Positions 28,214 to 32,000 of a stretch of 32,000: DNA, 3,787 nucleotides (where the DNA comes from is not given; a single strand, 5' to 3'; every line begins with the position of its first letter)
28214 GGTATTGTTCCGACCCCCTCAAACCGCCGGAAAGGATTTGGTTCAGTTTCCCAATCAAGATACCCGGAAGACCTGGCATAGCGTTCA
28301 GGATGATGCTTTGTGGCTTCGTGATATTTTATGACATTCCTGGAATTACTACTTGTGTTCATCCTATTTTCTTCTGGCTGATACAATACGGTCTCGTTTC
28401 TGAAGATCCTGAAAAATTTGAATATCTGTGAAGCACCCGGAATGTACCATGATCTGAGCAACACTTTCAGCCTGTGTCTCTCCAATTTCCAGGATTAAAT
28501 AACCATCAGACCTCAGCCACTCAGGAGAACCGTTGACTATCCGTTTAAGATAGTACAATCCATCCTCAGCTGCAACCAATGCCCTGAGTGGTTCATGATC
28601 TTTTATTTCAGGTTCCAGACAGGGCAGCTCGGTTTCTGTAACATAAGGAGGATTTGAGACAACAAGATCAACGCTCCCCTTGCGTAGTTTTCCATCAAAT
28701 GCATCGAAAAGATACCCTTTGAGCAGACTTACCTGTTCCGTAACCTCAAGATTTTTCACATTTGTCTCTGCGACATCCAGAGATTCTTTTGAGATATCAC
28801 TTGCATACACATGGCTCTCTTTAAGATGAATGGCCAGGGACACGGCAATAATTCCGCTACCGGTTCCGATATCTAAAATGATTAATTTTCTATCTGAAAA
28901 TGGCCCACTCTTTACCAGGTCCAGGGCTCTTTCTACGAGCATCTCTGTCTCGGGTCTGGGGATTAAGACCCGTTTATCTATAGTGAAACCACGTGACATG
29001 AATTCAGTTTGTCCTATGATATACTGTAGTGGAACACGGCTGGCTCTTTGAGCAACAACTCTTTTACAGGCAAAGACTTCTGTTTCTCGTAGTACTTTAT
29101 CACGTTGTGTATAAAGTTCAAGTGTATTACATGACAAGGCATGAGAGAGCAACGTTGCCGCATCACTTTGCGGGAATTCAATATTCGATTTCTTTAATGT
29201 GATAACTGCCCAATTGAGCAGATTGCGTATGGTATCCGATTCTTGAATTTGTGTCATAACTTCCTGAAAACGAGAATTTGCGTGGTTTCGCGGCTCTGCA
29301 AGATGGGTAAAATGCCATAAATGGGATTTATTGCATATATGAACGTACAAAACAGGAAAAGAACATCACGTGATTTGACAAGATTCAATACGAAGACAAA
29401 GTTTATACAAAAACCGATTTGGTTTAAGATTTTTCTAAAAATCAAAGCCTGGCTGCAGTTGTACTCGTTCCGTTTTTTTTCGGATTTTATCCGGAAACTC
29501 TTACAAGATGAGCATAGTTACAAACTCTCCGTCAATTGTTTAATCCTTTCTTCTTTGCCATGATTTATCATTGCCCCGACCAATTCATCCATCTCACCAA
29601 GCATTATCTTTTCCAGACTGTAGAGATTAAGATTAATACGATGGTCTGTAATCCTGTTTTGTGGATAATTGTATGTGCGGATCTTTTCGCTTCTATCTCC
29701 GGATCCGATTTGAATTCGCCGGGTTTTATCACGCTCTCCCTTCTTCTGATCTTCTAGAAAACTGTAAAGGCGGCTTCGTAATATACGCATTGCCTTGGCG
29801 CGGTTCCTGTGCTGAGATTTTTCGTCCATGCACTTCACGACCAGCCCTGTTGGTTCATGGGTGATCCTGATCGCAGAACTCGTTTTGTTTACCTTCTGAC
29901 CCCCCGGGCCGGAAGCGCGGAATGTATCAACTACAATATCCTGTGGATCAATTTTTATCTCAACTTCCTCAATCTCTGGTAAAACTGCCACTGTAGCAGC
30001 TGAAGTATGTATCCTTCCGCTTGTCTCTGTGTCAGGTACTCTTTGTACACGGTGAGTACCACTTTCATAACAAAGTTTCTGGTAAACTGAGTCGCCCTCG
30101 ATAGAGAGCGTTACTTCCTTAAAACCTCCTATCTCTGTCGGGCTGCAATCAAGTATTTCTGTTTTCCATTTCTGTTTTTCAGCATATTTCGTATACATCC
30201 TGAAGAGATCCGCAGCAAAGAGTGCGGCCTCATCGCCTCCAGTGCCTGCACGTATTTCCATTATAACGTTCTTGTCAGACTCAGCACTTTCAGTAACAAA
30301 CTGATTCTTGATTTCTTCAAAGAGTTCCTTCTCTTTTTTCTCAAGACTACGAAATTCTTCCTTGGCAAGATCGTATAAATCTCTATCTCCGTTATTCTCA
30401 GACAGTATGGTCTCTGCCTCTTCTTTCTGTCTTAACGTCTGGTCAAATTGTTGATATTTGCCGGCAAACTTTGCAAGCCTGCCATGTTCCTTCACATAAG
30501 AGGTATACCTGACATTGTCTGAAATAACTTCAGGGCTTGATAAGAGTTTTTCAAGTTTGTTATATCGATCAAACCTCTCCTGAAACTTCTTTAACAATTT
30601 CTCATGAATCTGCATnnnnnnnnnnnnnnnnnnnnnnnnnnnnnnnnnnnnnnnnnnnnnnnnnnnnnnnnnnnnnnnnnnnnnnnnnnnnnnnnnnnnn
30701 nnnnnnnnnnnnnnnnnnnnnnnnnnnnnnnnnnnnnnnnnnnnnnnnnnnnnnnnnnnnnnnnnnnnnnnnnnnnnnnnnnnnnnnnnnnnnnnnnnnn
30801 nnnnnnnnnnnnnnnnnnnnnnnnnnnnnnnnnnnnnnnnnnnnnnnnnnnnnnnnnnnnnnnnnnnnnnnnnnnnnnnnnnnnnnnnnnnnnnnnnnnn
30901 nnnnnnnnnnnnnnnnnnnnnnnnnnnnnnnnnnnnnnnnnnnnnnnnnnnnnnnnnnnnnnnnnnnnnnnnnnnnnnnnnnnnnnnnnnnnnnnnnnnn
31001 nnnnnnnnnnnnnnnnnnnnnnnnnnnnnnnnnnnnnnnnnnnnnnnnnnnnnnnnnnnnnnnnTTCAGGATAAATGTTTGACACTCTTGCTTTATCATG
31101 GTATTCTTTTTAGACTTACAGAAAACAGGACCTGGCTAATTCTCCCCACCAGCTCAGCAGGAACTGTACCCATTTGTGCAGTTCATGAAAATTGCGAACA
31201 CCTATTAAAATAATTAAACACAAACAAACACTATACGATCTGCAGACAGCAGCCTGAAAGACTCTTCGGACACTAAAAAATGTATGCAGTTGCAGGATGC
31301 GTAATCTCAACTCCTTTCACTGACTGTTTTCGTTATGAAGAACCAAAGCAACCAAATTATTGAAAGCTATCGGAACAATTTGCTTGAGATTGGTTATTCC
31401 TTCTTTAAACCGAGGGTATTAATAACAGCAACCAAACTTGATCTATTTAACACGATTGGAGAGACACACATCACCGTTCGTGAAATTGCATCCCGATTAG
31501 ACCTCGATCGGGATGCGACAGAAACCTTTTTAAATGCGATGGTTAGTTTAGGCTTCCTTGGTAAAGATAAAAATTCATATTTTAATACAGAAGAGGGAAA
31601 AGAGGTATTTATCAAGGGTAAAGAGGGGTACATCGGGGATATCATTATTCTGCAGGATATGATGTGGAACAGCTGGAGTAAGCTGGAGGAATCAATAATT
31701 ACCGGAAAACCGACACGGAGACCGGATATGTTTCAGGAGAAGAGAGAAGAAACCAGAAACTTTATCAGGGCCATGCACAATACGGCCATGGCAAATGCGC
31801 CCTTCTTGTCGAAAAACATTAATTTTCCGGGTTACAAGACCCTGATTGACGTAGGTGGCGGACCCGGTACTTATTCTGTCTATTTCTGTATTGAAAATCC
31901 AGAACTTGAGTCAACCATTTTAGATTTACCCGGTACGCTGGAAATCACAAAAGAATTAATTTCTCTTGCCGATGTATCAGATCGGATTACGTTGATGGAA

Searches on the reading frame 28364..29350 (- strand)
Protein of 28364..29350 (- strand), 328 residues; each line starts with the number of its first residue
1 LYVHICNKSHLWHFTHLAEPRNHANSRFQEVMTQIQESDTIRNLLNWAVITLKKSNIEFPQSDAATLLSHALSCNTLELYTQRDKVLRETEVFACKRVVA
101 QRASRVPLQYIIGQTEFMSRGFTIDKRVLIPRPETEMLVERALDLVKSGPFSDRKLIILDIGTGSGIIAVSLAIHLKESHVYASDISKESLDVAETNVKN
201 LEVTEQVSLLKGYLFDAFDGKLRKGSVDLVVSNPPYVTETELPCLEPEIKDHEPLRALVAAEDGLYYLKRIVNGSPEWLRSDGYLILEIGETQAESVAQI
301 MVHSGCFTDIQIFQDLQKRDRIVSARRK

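Call 74: search_protein_families(library=pfam, proteins=[window:28364-29350:-], max_evalue=0.01)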
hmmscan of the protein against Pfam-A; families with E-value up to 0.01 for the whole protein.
window:28364-29350:- (328 aa): 16 families
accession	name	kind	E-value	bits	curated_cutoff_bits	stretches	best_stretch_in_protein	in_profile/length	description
PF17827.6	PrmC_N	-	5e-18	65.9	23.4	1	44-113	2-71/71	PrmC N-terminal domain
PF05175.20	MTS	-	2.7e-11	43.9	23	1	157-240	34-112/170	Methyltransferase small domain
PF13847.12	Methyltransf_31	-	1.7e-09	38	27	1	154-241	3-82/145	Methyltransferase domain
PF13649.12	Methyltransf_25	-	2.1e-09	38.4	27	1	158-237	1-77/97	Methyltransferase domain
PF06325.19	PrmA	-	4.6e-09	36.6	22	1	157-233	164-233/296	Ribosomal protein L11 methyltransferase (PrmA)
PF08241.18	Methyltransf_11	-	1.2e-07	32.6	21.2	1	159-233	1-67/95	Methyltransferase domain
PF12847.13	Methyltransf_18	-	1.7e-06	28.6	27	1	155-212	15-72/151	Methyltransferase domain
PF01170.24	UPF0020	-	7.9e-06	26.1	22.3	1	177-238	75-133/197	RMKL-like, methyltransferase domain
PF09445.16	Methyltransf_15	-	1.4e-05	25.2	22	1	157-235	3-80/165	RNA cap guanine-N2 methyltransferase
PF08242.18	Methyltransf_12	-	1.6e-05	26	30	1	159-233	1-72/98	Methyltransferase domain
PF03602.21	Cons_hypoth95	-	2.1e-05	24.7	24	1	156-242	43-129/182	Conserved hypothetical protein 95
PF10294.15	Methyltransf_16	-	0.00014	22.1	21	1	154-233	46-127/174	Lysine methyltransferase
PF05971.18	Methyltransf_10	-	0.0013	18.6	23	1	137-238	84-189/299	RNA methyltransferase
PF02527.21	GidB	-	0.0019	18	27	1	134-182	27-76/184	rRNA small subunit methyltransferase G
PF01135.25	PCMT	-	0.0029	17.8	20.3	1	139-210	62-129/210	Protein-L-isoaspartate(D-aspartate) O-methyltransferase (PCMT)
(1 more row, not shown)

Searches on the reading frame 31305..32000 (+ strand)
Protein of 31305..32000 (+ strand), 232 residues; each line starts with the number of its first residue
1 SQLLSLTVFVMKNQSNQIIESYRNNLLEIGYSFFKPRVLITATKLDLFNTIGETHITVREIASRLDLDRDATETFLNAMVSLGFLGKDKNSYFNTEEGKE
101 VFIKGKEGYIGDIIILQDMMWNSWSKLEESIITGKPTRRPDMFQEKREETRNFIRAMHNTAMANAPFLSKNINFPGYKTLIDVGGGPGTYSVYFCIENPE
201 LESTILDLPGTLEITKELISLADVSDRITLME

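Call 74: search_protein_families(library=pfam, proteins=[window:31305-32000:+], max_evalue=0.01)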
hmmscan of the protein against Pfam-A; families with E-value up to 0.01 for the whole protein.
window:31305-32000:+ (232 aa): 4 families
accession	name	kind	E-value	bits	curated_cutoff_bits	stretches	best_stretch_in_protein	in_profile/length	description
PF08100.18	Dimerisation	-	8.3e-11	42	25.6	1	21-97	4-86/93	O-methyltransferase dimerisation domain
PF00891.24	Methyltransf_2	-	3.3e-06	27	22.3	1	145-228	31-113/210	O-methyltransferase domain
PF14947.12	HTH_45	-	0.0002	21.7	25.5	1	57-102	21-66/77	Winged helix-turn-helix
PF09339.16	HTH_IclR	-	0.0058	16.8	22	0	45-88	9-51/52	IclR helix-turn-helix domain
